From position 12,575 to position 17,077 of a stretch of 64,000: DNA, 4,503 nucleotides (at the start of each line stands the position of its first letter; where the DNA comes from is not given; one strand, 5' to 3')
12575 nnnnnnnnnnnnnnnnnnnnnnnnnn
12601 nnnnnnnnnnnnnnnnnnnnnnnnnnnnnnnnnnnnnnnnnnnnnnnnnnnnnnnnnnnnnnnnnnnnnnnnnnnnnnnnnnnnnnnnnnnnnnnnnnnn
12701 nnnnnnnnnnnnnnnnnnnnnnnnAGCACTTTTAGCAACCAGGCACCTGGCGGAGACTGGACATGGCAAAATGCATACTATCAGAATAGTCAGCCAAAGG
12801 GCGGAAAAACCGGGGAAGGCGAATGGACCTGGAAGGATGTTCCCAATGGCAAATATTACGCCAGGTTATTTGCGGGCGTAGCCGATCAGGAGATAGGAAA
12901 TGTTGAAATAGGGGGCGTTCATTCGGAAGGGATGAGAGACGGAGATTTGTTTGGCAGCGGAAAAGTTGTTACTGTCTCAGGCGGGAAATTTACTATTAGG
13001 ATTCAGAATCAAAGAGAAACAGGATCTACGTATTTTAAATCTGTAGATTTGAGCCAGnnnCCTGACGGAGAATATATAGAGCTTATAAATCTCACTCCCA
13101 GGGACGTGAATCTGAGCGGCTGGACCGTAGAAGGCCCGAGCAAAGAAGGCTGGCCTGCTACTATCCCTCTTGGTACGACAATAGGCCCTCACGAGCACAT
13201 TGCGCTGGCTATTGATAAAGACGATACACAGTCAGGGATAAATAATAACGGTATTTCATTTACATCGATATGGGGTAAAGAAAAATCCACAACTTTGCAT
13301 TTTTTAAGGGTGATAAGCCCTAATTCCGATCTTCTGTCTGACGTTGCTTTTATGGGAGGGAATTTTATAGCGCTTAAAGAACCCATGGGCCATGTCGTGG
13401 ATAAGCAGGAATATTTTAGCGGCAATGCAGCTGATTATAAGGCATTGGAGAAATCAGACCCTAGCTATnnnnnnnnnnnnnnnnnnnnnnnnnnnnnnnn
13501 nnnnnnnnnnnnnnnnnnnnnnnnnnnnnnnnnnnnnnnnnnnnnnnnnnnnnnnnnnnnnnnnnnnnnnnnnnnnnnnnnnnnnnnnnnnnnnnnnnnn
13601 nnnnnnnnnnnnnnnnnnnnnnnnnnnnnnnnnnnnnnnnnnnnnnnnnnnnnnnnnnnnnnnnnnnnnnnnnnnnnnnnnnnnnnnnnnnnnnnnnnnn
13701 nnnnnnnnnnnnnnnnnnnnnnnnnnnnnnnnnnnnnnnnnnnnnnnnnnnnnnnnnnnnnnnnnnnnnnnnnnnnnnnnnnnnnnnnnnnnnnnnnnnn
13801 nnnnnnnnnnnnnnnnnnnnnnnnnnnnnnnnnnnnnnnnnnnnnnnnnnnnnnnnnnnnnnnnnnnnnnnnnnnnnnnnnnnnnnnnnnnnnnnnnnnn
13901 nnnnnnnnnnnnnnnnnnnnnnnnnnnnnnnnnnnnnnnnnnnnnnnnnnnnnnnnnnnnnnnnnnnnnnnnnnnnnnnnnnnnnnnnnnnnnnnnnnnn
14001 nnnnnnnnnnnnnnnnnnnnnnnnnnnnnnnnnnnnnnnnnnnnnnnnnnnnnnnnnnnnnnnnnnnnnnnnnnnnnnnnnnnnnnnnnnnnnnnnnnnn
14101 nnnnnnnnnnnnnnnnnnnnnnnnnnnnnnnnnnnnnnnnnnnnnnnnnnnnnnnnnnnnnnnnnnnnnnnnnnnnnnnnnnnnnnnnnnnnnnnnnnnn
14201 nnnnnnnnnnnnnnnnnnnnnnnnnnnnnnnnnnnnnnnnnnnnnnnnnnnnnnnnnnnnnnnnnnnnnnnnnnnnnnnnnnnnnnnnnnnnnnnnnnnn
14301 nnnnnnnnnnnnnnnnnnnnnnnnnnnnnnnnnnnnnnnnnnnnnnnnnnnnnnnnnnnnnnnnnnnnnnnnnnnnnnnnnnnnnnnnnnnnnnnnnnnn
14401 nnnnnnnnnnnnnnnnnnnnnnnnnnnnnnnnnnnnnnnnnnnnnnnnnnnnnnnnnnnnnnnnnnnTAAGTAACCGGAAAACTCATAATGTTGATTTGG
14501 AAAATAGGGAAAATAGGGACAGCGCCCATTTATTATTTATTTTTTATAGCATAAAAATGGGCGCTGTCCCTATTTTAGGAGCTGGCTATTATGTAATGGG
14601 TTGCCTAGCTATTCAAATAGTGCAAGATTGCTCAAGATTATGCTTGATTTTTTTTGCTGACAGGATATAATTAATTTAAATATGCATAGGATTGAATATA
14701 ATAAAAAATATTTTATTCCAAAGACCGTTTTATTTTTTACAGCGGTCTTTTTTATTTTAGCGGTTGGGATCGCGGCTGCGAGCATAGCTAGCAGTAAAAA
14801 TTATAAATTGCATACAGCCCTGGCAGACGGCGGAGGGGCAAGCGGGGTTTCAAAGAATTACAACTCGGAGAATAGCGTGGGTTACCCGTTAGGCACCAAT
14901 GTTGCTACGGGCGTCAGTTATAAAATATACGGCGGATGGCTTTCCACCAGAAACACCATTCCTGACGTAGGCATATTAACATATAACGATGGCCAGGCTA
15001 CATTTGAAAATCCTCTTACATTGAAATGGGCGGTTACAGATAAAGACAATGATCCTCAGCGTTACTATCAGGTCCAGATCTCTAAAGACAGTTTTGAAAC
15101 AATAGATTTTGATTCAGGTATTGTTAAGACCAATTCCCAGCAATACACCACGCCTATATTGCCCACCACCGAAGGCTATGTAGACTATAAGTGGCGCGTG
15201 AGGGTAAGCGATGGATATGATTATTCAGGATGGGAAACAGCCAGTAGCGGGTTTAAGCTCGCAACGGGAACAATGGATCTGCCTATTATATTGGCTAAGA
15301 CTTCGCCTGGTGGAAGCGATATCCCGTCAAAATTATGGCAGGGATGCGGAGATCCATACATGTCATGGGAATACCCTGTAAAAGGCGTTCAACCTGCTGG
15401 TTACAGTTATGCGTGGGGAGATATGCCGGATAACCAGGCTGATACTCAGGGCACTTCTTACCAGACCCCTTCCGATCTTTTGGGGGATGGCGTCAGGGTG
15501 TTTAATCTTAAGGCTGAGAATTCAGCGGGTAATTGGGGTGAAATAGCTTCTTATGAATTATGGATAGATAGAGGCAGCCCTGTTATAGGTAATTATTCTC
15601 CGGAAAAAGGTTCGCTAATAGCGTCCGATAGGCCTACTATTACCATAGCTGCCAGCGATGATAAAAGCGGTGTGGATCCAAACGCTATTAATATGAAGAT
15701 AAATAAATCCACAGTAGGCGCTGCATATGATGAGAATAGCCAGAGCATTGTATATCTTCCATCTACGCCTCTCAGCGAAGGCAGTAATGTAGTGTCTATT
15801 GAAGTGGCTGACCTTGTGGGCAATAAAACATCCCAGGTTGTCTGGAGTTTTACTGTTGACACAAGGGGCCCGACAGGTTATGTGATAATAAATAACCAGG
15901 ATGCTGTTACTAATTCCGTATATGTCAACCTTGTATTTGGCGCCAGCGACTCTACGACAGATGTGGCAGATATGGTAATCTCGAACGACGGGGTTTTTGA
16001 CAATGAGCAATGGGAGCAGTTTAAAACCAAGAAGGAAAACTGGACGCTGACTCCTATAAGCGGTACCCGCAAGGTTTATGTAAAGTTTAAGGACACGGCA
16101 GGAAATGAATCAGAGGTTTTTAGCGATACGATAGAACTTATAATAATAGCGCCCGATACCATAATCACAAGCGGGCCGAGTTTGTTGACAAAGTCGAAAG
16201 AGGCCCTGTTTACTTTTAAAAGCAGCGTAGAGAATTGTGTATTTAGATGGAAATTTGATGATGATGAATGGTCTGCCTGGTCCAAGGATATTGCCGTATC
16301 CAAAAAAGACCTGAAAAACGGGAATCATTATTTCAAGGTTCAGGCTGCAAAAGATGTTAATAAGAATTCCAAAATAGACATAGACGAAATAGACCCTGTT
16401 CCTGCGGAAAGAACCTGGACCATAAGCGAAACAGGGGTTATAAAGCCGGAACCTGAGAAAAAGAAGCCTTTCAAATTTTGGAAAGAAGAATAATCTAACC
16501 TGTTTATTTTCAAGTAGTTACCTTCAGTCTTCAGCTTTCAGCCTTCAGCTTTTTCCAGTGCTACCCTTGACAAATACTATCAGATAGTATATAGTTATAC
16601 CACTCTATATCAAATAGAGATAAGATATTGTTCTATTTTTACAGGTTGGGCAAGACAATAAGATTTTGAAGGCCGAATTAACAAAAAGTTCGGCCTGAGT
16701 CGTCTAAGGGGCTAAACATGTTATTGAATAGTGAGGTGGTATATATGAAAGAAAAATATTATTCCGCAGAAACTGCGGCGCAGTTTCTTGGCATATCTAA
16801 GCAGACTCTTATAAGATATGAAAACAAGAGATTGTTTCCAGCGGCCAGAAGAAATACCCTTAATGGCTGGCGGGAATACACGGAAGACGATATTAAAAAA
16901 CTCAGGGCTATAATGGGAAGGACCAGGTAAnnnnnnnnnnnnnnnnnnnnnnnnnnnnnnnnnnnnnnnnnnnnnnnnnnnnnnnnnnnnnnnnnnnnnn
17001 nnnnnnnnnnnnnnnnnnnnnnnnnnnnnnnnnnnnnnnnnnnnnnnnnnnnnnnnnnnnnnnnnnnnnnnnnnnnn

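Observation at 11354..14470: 1038-aa GspK-like minor pseudopilin bearing adhesin-type inserts (Ca-binding loops, triple beta-sandwich repeat, lamin-tail domain)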

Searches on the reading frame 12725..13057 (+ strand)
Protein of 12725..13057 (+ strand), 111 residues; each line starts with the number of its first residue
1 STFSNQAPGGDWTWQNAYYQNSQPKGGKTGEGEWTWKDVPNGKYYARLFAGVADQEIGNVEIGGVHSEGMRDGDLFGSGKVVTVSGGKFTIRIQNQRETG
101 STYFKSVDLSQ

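Call 62: search_protein_representatives(alignment_id=A2)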
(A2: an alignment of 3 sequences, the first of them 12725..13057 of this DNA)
Query: 3 sequences, 110 profile positions. Proteins with E-value up to 0.001 (for the whole library): 67; up to 1e-10: 23; up to 1e-30: 9. The best 67 are listed.
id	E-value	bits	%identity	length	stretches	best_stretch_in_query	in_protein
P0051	4.8e-74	261.5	-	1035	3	3-110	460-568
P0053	4.0e-53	194.1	-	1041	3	5-110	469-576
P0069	4.3e-47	174.7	-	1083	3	3-110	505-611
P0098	8.7e-46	170.5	-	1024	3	6-110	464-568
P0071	2.9e-43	162.4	-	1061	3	6-110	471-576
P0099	1.8e-41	156.6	-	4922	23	21-63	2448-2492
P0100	3.0e-41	155.9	-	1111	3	4-109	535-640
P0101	4.9e-39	148.8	-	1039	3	3-109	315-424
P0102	5.9e-33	129.2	-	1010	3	4-109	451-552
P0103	5.6e-26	106.7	-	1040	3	5-108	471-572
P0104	7.7e-26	106.3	-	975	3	9-110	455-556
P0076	8.8e-26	106.1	-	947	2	4-110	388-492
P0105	3.9e-24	100.8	-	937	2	5-110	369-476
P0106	2.3e-23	98.3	-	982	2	4-110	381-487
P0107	2.1e-22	95.2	-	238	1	4-109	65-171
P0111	2.7e-16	75.6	-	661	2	6-108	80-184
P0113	5.9e-13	64.8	-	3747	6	21-76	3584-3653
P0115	2.4e-10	56.4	-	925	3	8-97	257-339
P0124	3.9e-07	46.1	-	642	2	5-109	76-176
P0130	2.5e-06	43.5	-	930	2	7-108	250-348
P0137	2.4e-05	40.3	-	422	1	30-110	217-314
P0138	2.5e-05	40.3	-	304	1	27-110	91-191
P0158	9.6e-04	35.2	-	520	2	8-108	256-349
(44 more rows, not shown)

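Call 63: search_protein_families(library=pfam, proteins=[P0107, P0111, P0124, P0137, P0138, P0158, P0115, P0130], max_evalue=0.01)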
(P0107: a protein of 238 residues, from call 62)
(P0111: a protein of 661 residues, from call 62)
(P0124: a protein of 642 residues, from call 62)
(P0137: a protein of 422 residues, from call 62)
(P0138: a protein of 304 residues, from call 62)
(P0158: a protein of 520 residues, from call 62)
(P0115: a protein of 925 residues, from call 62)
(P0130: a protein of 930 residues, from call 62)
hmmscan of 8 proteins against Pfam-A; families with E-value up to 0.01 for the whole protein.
P0107 (238 aa): 0 families

P0111 (661 aa): 2 families
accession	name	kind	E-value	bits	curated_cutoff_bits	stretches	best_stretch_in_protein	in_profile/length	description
PF00932.25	LTD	-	3e-08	34.4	34.3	1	188-314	17-108/109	Lamin Tail Domain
PF12836.13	HHH_3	-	8.2e-06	26.3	27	1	562-587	5-30/65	Helix-hairpin-helix motif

P0124 (642 aa): 3 families
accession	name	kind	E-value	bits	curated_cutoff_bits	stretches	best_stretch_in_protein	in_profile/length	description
PF03934.19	T2SSK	-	7.6e-07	29.8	24.2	1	541-570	1-31/63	Type II secretion system (T2SS), protein K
PF00932.25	LTD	-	8.1e-05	23.4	34.3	1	179-261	15-95/109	Lamin Tail Domain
PF12836.13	HHH_3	-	0.00036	21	27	1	540-569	5-34/65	Helix-hairpin-helix motif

P0137 (422 aa): 2 families
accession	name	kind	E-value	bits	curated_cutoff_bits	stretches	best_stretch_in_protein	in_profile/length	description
PF03934.19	T2SSK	-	3.1e-07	31.1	24.2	1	322-366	1-42/63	Type II secretion system (T2SS), protein K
PF12836.13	HHH_3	-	6e-05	23.5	27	1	320-350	4-34/65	Helix-hairpin-helix motif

P0138 (304 aa): 3 families
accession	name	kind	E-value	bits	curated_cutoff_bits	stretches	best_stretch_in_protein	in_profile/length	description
PF12836.13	HHH_3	-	5e-09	36.6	27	1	198-242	5-53/65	Helix-hairpin-helix motif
PF03934.19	T2SSK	-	1.8e-07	31.8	24.2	1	199-235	1-41/63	Type II secretion system (T2SS), protein K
PF06514.17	PsbU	-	0.0096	16.4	24.5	0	197-236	13-52/93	Photosystem II 12 kDa extrinsic protein (PsbU)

P0158 (520 aa): 2 families
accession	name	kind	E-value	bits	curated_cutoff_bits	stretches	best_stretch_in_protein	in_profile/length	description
PF00932.25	LTD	-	0.00013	22.8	34.3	0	474-519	21-60/109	Lamin Tail Domain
PF12836.13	HHH_3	-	0.00049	20.6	27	1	124-182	3-64/65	Helix-hairpin-helix motif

P0115 (925 aa): 3 families
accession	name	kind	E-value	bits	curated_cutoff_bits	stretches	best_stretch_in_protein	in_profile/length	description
PF03934.19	T2SSK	-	5.7e-11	43.1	24.2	2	832-860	1-31/63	Type II secretion system (T2SS), protein K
PF00932.25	LTD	-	2.7e-07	31.4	34.3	1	473-600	16-108/109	Lamin Tail Domain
PF12836.13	HHH_3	-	5.1e-06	26.9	27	0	829-859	3-34/65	Helix-hairpin-helix motif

P0130 (930 aa): 1 family
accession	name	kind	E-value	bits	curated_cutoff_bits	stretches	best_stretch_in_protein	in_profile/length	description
PF00932.25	LTD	-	3e-08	34.4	34.3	1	477-603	15-108/109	Lamin Tail Domain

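Call 65: search_protein_families(library=pfam, proteins=[P0099, P0113], max_evalue=0.001)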
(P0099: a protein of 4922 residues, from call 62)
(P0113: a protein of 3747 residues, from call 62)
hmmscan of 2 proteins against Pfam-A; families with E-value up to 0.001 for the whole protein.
P0099 (4922 aa): 20 families
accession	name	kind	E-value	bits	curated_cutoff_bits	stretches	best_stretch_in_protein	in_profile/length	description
PF16403.11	Bact_surface_Ig-like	-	0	1296.6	27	25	632-704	1-70/71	Bacterial surface protein, Ig-like domain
PF17802.7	SpaA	-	4.8e-150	488.6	23.1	23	2432-2476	12-59/91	Prealbumin-like fold domain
PF17210.9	SdrD_B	-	3.6e-136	446.3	29.7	23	411-475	26-91/112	SdrD B-like domain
PF13620.12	CarboxypepD_reg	-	1.3e-102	336.8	32.3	13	401-470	4-75/82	Carboxypeptidase regulatory-like domain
PF11974.14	bMG3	-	6.5e-84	277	34.9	0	1813-1848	26-62/103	Bacterial alpha-2-macroglobulin MG3 domain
PF17936.7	Big_6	-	8.8e-66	218.6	27.6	2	390-468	1-83/83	Bacterial Ig domain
PF19077.6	Big_13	-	6.7e-54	181.1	27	0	4637-4712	20-97/102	Bacterial Ig-like domain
PF18962.6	Por_Secre_tail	-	9.7e-54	180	27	0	882-926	18-65/75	Secretion system C-terminal sorting domain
PF07495.19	Y_Y_Y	-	2.6e-51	171.8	26.6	0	903-928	24-49/65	Y_Y_Y domain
PF00395.25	SLH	-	3.4e-37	126.6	20.8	3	4822-4863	1-43/44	S-layer homology domain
PF13860.13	FlgD_ig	-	5.7e-36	122.8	27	0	3507-3558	7-71/79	FlgD Ig-like domain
PF04234.18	CopC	-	4.6e-34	117.7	23.3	0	3264-3335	14-83/92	CopC domain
PF12245.14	Big_3_2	-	1.4e-33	116.1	23.3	0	1237-1328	38-118/122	Bacterial Ig-like domain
PF09430.16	EMC7_beta-sandw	-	7.7e-32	110.5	26.6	0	3830-3872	7-47/122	ER membrane protein complex subunit 7, beta-sandwich domain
PF02494.22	HYR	-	1.3e-30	106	21.7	0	338-382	33-74/81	HYR domain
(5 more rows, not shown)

P0113 (3747 aa): 11 families
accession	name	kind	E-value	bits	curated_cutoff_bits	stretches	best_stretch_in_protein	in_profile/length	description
PF13620.12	CarboxypepD_reg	-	9e-112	366.1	32.3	3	2984-3064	2-81/82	Carboxypeptidase regulatory-like domain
PF23193.1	NOMO_3rd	-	2.9e-69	231.1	27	0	1985-2025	60-98/120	NOMO third transthyretin-like domain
PF09430.16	EMC7_beta-sandw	-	7.2e-54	181.6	26.6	0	3113-3141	18-47/122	ER membrane protein complex subunit 7, beta-sandwich domain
PF17210.9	SdrD_B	-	9.9e-38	129.2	29.7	0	3670-3709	34-72/112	SdrD B-like domain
PF17802.7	SpaA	-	7.7e-34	116.2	23.1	0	3664-3718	20-76/91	Prealbumin-like fold domain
PF14686.12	fn3_3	-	1.6e-33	114.7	24.4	0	3316-3349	28-61/75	Polysaccharide lyase family 4, domain II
PF13715.12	CarbopepD_reg_2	-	5.8e-29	100.4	32.2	0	770-808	18-58/88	CarboxypepD_reg-like domain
PF07495.19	Y_Y_Y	-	6.6e-25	87.2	26.6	0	2073-2116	7-48/65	Y_Y_Y domain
PF20598.4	DUF6795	-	9e-06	26.4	27.4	0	3089-3129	3-45/103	Domain of unknown function (DUF6795)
PF17962.7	bMG6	-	0.00028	21.5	23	0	877-919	67-108/112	Bacterial macroglobulin domain 6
PF21331.3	Isoamylase_C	-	0.00035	21.4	27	0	2778-2808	56-86/107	Isoamylase, C-terminal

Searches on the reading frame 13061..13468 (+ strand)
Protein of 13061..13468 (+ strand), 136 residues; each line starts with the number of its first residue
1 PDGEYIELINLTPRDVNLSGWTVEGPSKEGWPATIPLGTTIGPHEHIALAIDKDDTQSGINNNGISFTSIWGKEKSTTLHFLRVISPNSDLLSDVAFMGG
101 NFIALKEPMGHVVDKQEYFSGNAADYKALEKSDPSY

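Call 68: search_protein_families(library=pfam, proteins=[window:13061-13468:+], max_evalue=0.01)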
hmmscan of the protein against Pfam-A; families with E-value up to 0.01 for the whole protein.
seq(136 aa): 1 family
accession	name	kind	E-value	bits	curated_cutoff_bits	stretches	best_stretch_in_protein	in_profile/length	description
PF00932.25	LTD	-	8.6e-09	36.2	34.3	1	2-118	16-107/109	Lamin Tail Domain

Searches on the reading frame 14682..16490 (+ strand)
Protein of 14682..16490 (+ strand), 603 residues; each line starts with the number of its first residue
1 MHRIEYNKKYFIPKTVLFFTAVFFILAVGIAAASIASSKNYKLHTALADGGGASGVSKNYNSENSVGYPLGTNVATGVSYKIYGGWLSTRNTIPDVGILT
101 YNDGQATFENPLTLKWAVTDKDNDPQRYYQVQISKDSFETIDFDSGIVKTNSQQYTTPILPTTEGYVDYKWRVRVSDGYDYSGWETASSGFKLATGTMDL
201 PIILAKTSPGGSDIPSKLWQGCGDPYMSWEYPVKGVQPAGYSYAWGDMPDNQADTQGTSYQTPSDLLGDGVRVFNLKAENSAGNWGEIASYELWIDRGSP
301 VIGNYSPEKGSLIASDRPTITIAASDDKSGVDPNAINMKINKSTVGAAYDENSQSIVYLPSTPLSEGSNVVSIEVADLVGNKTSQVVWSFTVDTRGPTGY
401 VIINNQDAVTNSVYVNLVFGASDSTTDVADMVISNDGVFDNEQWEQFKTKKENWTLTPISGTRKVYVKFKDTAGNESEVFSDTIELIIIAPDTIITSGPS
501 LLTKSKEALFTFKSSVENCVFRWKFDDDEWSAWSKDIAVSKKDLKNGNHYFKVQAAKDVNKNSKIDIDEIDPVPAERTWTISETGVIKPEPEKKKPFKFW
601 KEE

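Call 6: search_protein_families(library=pfam, proteins=[window:14682-16490:+], max_evalue=0.01)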
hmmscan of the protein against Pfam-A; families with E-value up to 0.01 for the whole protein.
window:14682-16490:+ (603 aa): 2 families
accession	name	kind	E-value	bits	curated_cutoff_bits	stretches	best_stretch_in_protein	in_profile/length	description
PF19077.6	Big_13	-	2.2e-10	41.4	27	1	314-394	25-102/102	Bacterial Ig-like domain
PF25788.1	Ig_Rha78A_N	-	5.1e-06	27.1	27.4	1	112-188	20-97/105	Rha78A-like, N-terminal immunoglobulin domain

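Call 7: search_protein_families(library=ncbifam, proteins=[window:14682-16490:+], max_evalue=0.01)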
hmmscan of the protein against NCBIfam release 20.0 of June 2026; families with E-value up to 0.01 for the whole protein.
window:14682-16490:+ (603 aa): 2 families
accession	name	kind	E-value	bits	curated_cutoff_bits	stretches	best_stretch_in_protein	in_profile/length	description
NF058579.1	CPR_pilus_PamT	equivalog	0.0019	17.7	240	1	18-91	10-82/241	CPR-type pilus protein PamT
NF047446.1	barrel_OmpL47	domain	0.0024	18.3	40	1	319-392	6-68/68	OmpL47-type beta-barrel domain-containing protein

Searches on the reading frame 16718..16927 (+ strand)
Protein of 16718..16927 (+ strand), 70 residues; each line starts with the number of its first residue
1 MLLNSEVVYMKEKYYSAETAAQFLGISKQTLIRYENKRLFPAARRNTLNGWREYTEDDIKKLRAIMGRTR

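Call 83: search_protein_families(library=pfam, proteins=[window:16718-16927:+], max_evalue=0.01)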
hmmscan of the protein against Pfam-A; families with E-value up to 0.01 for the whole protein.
window:16718-16927:+ (70 aa): 5 families
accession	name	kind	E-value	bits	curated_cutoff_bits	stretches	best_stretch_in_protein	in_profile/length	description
PF13411.12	MerR_1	-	9.6e-08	32.5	21.6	1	15-65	1-49/69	MerR HTH family regulatory protein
PF00376.29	MerR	-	1.8e-06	28.1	28.2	1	20-54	5-38/38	MerR family regulatory protein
PF12728.13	HTH_17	-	7e-06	26.6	27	1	14-52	1-37/51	Helix-turn-helix domain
PF01381.28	HTH_3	-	0.00038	20.9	23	1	10-37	5-32/55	Helix-turn-helix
PF07453.19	NUMOD1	-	0.0012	19.4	22.8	1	12-34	14-36/37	NUMOD1 domain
